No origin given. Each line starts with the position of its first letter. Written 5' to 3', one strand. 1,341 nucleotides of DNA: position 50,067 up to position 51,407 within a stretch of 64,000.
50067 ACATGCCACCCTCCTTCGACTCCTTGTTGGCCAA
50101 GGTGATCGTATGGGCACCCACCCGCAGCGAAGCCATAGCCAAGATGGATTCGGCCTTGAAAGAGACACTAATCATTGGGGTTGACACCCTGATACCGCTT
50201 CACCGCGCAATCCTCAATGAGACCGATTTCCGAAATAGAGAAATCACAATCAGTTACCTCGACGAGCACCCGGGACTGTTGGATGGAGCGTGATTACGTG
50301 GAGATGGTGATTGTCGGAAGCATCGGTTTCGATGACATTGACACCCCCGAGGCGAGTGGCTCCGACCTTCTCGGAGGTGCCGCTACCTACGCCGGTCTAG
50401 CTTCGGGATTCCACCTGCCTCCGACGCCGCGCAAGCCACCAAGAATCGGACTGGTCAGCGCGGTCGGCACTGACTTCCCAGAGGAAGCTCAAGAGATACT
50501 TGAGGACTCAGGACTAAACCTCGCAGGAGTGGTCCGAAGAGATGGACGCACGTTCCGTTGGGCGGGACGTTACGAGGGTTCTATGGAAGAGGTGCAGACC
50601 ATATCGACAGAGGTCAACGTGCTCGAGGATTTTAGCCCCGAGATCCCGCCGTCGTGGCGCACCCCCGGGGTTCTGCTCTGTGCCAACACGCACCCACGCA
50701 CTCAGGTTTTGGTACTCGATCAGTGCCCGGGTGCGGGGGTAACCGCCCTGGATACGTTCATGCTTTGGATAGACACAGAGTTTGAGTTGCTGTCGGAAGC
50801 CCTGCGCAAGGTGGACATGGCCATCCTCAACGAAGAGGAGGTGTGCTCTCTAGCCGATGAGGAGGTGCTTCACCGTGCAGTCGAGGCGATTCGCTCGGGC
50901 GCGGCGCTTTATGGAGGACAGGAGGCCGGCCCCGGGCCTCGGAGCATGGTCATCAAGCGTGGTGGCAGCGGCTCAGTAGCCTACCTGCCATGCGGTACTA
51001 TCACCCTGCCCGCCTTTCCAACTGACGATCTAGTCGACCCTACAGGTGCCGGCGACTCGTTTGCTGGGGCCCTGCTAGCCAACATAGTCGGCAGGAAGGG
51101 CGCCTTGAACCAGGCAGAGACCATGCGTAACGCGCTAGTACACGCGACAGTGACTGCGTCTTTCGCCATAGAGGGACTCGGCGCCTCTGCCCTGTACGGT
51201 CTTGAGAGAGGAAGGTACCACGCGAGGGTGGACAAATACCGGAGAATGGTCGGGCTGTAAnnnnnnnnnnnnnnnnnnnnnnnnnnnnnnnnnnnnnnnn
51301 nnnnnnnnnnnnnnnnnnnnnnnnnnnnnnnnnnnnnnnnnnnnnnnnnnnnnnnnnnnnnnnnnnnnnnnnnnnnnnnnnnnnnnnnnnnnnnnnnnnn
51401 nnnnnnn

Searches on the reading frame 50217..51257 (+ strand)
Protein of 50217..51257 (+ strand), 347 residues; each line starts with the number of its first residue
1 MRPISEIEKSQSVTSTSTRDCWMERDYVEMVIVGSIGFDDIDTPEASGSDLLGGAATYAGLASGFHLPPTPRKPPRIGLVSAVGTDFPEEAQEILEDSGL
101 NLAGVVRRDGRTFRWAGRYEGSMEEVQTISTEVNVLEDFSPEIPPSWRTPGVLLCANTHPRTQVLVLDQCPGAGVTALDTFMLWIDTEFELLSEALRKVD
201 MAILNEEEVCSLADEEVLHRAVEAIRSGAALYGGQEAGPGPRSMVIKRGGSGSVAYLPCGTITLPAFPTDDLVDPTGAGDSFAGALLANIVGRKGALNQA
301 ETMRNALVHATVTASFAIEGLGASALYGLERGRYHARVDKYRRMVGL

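Call 14: search_protein_families(library=pfam, proteins=[window:50217-51257:+], max_evalue=0.001)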
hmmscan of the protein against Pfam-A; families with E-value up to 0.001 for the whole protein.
window:50217-51257:+ (347 aa): 1 family
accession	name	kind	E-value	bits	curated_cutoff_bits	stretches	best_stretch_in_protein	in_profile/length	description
PF00294.29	PfkB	-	2.2e-17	63.8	25.8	1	79-324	55-296/302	pfkB family carbohydrate kinase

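Call 52: search_protein_families(library=ncbifam, proteins=[window:50217-51257:+], max_evalue=0.001)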
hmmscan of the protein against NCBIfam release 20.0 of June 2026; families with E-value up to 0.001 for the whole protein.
window:50217-51257:+ (347 aa): 11 families
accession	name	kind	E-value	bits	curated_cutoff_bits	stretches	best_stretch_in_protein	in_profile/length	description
TIGR04382.1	myo_inos_iolC_N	equivalog_domain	3.4e-09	36.4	300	1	191-324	181-296/309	5-dehydro-2-deoxygluconokinase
TIGR02152.1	D_ribokin_bact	equivalog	5.1e-09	35.9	299.65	1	193-324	170-287/298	ribokinase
NF049991.1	TagKinase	equivalog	5.2e-08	32.1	420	1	192-324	188-308/321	tagatose kinase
TIGR03168.1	1-PFK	subfamily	9.5e-07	28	216.4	1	183-318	160-286/305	hexose kinase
NF053626.1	RibKinHalex1628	equivalog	1.4e-06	28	330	1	239-314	200-269/293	ATP-dependent ribose-1-phosphate kinase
TIGR03828.1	pfkB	equivalog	1.9e-06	27.1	292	1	184-318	161-286/305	1-phosphofructokinase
NF006957.1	PRK09434.1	equivalog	3e-06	27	450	1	190-323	171-292/302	fructokinase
NF041332.1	KDG_KDGal_kin_Halo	equivalog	2.4e-05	23.9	440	1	240-316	222-290/320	bifunctional 2-dehydro-3-deoxygluconokinase/2-dehydro-3-deoxygalactonokinase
NF052444.1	DhDoxglucKinKdgK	equivalog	0.00011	21.7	400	1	240-295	219-274/303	2-dehydro-3-deoxygluconokinase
NF040938.1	KDG_KDGal_kin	equivalog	0.00011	21.4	400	1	242-316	216-282/305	bifunctional 2-dehydro-3-deoxygluconokinase/2-dehydro-3-deoxygalactonokinase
NF041164.1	NucKinThplmales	equivalog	0.00013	21.3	450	1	244-319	205-273/295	nucleoside kinase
